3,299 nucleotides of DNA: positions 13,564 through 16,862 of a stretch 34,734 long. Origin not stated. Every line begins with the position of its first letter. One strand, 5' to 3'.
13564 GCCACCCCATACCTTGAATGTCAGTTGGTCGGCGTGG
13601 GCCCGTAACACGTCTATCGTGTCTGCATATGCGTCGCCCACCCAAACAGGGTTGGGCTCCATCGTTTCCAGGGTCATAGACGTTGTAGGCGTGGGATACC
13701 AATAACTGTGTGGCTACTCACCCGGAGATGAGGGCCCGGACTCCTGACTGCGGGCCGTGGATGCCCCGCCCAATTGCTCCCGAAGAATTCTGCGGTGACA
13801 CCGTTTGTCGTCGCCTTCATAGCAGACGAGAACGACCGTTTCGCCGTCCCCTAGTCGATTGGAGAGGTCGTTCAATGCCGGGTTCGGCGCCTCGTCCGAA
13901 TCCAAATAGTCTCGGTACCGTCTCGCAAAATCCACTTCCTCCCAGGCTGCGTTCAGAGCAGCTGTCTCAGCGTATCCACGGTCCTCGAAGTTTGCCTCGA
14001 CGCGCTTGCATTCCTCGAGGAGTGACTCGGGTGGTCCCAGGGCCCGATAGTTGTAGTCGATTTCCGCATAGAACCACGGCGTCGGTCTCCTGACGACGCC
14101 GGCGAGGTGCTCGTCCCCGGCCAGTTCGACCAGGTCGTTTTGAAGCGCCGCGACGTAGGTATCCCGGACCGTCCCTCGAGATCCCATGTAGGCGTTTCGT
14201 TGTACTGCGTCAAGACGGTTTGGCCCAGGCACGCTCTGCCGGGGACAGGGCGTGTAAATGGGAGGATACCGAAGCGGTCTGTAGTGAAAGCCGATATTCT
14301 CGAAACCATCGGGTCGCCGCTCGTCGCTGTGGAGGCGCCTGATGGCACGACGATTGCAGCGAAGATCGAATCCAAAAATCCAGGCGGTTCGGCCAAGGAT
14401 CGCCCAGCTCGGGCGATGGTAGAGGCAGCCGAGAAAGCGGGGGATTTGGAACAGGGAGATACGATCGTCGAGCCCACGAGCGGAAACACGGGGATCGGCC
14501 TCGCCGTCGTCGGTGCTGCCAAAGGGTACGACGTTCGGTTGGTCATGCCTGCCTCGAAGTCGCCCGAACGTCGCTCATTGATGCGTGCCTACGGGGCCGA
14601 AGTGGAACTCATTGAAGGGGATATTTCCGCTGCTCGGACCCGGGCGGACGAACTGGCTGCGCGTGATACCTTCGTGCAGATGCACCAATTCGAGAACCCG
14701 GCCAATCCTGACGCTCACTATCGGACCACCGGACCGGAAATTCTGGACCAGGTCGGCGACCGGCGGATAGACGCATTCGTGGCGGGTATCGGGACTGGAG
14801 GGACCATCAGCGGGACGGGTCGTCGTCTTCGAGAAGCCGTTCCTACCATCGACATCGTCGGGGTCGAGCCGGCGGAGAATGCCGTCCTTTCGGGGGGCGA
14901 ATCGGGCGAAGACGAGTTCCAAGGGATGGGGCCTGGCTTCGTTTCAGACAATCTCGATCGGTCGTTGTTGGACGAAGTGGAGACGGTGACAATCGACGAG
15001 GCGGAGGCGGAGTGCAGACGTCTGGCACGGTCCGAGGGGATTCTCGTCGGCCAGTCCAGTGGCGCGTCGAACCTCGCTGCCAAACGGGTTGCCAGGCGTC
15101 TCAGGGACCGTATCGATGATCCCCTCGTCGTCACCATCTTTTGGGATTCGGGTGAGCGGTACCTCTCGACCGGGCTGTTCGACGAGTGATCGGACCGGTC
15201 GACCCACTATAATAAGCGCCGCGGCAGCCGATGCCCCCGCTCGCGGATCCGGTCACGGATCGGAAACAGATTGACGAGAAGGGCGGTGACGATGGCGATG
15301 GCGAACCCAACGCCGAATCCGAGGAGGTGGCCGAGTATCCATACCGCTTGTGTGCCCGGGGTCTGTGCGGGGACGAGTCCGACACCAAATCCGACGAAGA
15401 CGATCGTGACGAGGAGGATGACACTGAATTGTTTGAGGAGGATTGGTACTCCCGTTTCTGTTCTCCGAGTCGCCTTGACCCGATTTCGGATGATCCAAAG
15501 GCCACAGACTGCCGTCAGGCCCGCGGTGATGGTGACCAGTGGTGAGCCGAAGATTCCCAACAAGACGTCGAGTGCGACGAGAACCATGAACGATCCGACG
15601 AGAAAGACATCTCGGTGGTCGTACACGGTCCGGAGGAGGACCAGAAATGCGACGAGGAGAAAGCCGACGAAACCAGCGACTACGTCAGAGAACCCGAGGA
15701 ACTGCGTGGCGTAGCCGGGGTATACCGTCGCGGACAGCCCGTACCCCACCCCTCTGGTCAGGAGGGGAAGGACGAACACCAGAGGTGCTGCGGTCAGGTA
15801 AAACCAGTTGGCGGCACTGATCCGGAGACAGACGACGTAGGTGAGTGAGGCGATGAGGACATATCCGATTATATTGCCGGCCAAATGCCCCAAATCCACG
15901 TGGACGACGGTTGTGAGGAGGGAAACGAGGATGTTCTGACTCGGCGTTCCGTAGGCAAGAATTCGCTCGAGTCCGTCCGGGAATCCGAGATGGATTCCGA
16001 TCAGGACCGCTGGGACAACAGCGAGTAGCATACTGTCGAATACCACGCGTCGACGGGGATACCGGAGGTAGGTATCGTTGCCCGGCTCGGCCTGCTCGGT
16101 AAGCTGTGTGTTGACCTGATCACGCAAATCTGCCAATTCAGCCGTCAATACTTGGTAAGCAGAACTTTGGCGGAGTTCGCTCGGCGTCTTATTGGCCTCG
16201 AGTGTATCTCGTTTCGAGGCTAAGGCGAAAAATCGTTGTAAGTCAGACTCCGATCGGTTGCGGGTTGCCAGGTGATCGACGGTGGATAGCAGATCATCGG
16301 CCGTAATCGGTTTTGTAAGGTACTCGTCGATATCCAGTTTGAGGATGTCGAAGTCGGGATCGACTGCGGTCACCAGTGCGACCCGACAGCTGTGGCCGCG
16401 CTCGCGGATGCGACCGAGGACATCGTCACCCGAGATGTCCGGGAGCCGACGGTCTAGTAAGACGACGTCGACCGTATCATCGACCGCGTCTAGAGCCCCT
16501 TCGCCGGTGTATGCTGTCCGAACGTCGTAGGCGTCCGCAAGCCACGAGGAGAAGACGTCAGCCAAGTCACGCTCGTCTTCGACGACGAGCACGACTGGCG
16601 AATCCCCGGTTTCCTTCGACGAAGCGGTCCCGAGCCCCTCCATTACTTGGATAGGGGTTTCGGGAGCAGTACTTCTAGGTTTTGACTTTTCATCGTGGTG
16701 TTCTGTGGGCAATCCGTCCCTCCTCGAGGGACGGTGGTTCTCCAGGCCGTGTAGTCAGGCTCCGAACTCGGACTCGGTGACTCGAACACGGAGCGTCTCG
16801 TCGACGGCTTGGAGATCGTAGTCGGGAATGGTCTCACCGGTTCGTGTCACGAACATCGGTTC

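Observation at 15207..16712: Response-regulator receiver + HalX fused to a rhomboid-like polytopic membrane domain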

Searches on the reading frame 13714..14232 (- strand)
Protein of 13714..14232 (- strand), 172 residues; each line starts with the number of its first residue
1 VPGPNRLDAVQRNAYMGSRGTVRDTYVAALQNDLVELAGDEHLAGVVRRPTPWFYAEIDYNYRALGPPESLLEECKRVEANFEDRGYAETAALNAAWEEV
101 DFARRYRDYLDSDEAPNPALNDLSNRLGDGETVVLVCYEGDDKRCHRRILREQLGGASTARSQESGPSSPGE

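Call 15: search_protein_families(library=pfam, proteins=[window:13714-14232:-], max_evalue=0.001)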
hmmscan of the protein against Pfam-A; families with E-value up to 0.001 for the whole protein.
window:13714-14232:- (172 aa): 2 families
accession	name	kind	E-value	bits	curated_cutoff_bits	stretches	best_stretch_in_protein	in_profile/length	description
PF22751.1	DUF488-N3a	-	1.9e-11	44.7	27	1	58-154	35-114/118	Active DUF488-N3 subclade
PF04343.18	DUF488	-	2.5e-10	41.5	22.2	1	99-154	69-121/121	Domain of unknown function DUF488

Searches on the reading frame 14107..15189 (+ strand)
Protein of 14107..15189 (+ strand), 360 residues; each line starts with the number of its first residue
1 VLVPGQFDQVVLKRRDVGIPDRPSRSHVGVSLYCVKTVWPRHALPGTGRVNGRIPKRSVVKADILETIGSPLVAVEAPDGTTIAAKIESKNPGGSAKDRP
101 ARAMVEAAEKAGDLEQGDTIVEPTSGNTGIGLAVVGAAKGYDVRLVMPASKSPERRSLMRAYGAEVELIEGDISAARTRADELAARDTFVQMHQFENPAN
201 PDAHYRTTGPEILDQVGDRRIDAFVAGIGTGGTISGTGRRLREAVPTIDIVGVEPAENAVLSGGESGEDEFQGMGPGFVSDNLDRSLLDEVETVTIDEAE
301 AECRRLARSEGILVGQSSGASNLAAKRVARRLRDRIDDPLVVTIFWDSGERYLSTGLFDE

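Call 15: search_protein_families(library=pfam, proteins=[window:14107-15189:+], max_evalue=0.001)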
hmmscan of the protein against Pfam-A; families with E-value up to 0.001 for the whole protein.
window:14107-15189:+ (360 aa): 1 family
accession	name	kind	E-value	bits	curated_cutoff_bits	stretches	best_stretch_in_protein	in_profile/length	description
PF00291.31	PALP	-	8.2e-69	232.6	35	1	70-344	8-292/295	Pyridoxal-phosphate dependent enzyme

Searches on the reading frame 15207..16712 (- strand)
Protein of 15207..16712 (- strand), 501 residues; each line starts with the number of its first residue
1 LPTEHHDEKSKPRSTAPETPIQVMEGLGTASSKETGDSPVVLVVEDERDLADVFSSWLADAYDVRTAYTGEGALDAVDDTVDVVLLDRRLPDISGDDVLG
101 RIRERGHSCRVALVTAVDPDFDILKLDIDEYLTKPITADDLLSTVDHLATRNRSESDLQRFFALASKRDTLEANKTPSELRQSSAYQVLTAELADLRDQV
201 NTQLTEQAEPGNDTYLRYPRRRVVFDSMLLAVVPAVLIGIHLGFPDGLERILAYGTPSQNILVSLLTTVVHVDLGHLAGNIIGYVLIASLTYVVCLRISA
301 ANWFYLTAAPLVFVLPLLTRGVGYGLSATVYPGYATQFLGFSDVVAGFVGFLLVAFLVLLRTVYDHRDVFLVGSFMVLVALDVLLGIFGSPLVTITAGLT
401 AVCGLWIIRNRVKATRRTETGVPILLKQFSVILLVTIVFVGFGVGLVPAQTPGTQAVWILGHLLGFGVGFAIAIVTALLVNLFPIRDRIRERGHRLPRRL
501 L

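Call 3: search_protein_families(library=pfam, proteins=[window:15207-16712:-], max_evalue=10)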
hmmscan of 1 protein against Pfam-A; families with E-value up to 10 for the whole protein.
window:15207-16712:- (501 aa): 2 families
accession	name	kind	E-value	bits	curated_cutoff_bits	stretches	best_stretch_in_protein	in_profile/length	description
PF00072.30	Response_reg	-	2.4e-17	63.5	30.2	1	41-145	1-110/111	Response regulator receiver domain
PF08663.15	HalX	-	8.2e-16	58.6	23.2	1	151-209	2-60/68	HalX domain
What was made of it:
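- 16278..16592 (-): Receiver (REC) domain, residues 41-145. It carries acidic pair E44/D45, phospho-acceptor Asp87 (nt 16452..16454), Thr115 and Lys134. Pfam Response_reg 2.4e-17 (call 3).
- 16086..16262 (-): HalX domain, residues 151-209. It is a helical hairpin that continues REC helix alpha-5 (helices 138-174 and 184-207). Pfam HalX 8.2e-16 (call 3).
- On Rhomboid superfamily (Pfam PF01694 / MEROPS S54): The window protein gets no hit at E<=10 (call 3).
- On Response regulator receiver (PF00072): 63.5 bits against a cut-off of 30.2 (call 3).
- On HalX (PF08663): 58.6 bits against a cut-off of 23.2 (call 3).
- Checked: Pfam gives Response_reg at residues 41-145 (2.4e-17, 63.5 bits) and HalX at 151-209 (8.2e-16, 58.6 bits) (call 3).
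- Domain calls come from call 3. This protein alone gets no Rhomboid hit even at E<=10 (call 3). The protein is too divergent for the Pfam model (call 3).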

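Call 4: search_protein_families(library=ncbifam, proteins=[window:15207-16712:-], max_evalue=10)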
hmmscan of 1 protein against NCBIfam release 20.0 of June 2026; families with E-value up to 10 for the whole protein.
window:15207-16712:- (501 aa): 78 families (the best 25 are shown)
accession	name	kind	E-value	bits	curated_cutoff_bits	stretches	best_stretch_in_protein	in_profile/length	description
NF033117.2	vanR_ACDEGLN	exception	6e-14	52.2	350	1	41-146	1-110/226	VanR-ABDEGLN family response regulator transcription factor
NF040534.1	resp_reg_YycF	equivalog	7.8e-14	51.5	340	1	41-154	3-120/231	response regulator YycF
NF012227.0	AdeR_RR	equivalog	1.6e-13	50.7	340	1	39-157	12-134/239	efflux system response regulator transcription factor AdeR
NF008199.0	PRK10955.1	equivalog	3.9e-12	46.6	341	1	41-154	4-120/232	envelope stress response regulator transcription factor CpxR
NF000403.1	vanR-C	exception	1.2e-11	44.6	480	1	41-147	5-115/231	vancomycin resistance response regulator transcription factor VanR-C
NF041946.1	LuxO_transreg_Vib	equivalog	1.2e-11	44.1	800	1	44-155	2-118/463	quorum-sensing sigma-54 dependent transcriptional regulator LuxO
NF000404.1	vanR-D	exception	1.4e-11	44.4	500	1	41-145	5-112/232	vancomycin resistance response regulator transcription factor VanR-D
NF041734.1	resp_reg_RppA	equivalog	1.6e-11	44.1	250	1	41-154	3-123/229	two-component system response regulator RppA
NF053854.1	RespRegPhoBBctds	equivalog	1.7e-11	43.9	270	1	41-157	1-123/225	two-component system response regulator PhoB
NF008296.0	PRK11083.1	equivalog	2.2e-11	43.6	273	1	39-157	4-126/228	two-component system response regulator CreB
NF053512.1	nitric_RR_NosR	exception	1.3e-10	40.9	400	1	41-170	1-136/422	response regulator c-di-GMP phosphodiesterase, NosR family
NF000401.1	vanR-A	exception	2.1e-10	40.4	500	1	40-149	4-117/231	vancomycin resistance response regulator transcription factor VanR-A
TIGR02154.1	PhoB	equivalog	4.1e-10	39.4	296.2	1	39-156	3-127/226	phosphate regulon transcriptional regulator PhoB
NF033120.0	vanR_FM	exception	6.2e-10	39.1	460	1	41-147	6-116/231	vancomycin resistance response regulator transcription factor, VanR-F/VanR-M family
NF045991.1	RespRegCtrARhodob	equivalog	2e-09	37.5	350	1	41-157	3-124/224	response regulator transcription factor CtrA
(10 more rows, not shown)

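Call 77: predict_structure(alignment_id=A4)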
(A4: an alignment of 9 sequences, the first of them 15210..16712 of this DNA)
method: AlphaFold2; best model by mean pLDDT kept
length: 501 residues; sequences in the alignment: 9
mean_pLDDT: 77.0   pTM: 0.56
mean pLDDT of the five models: 77.0, 76.0, 75.5, 73.6, 70.7
residues with pLDDT >= 90: 100; 70-90: 280; 50-70: 61; < 50: 60
segments of 3 or more residues with pLDDT < 50: 1-36, 121-124, 208-216, 447-452, 481-484
pLDDT, mean of each block of 10 residues (from residue 1): 32 32 28 51 93 91 92 92 91 89 86 76 61 82 85 81 87 88 88 86 59 53 82 91 86 80 84 85 91 84 85 80 68 63 86 90 84 91 87 92 90 67 81 89 60 63 79 78 54 59 66
secondary structure, 60 per line:
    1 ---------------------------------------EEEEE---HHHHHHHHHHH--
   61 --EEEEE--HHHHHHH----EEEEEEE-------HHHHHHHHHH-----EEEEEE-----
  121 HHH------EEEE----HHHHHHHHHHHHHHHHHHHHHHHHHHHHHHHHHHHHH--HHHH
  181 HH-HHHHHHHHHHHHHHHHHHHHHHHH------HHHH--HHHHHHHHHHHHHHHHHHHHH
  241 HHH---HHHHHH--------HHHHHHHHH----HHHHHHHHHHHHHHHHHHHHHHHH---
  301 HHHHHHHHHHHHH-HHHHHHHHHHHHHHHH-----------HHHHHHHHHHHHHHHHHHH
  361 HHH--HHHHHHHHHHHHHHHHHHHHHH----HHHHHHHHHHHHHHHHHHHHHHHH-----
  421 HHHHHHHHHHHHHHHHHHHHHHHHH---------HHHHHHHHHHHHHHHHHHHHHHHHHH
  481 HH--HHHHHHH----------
elements in order: E40-44 H48-58 E63-67 H70-76 E81-87 H95-104 E110-115 E130-133 H138-174 H177-182 H184-207 H214-217 H220-243 H247-252 H261-269 H274-297 H301-313 H315-330 H342-363 H366-387 H392-415 H421-445 H455-482 H485-491
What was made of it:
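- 15207..16712 (-): Whole ORF including the stop codon. It is 501 aa from TTG at 16712; the probable real start is the ATG at 16643 (478 aa). Residues 1-36 are disordered in the model (call 77).
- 16086..16262 (-): Secondary structure and pLDDT of 81-88 from call 77.
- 16056..16085 (-): Flexible basic/aromatic juxtamembrane linker (about residues 210-219, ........). pLDDT below 50 for residues 208-216 (call 77).
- On HalX (PF08663): Helices 138-174 and 184-207 (call 77).
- The full-length model gives no confident contact between REC-HalX and the membrane domain or the tail: pTM 0.56, linker pLDDT below 50, tail pLDDT 54-66 (call 77). The full-length model shows no confident inter-domain contact and a disordered linker (call 77).
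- Tried and rejected: It did not (call 77).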
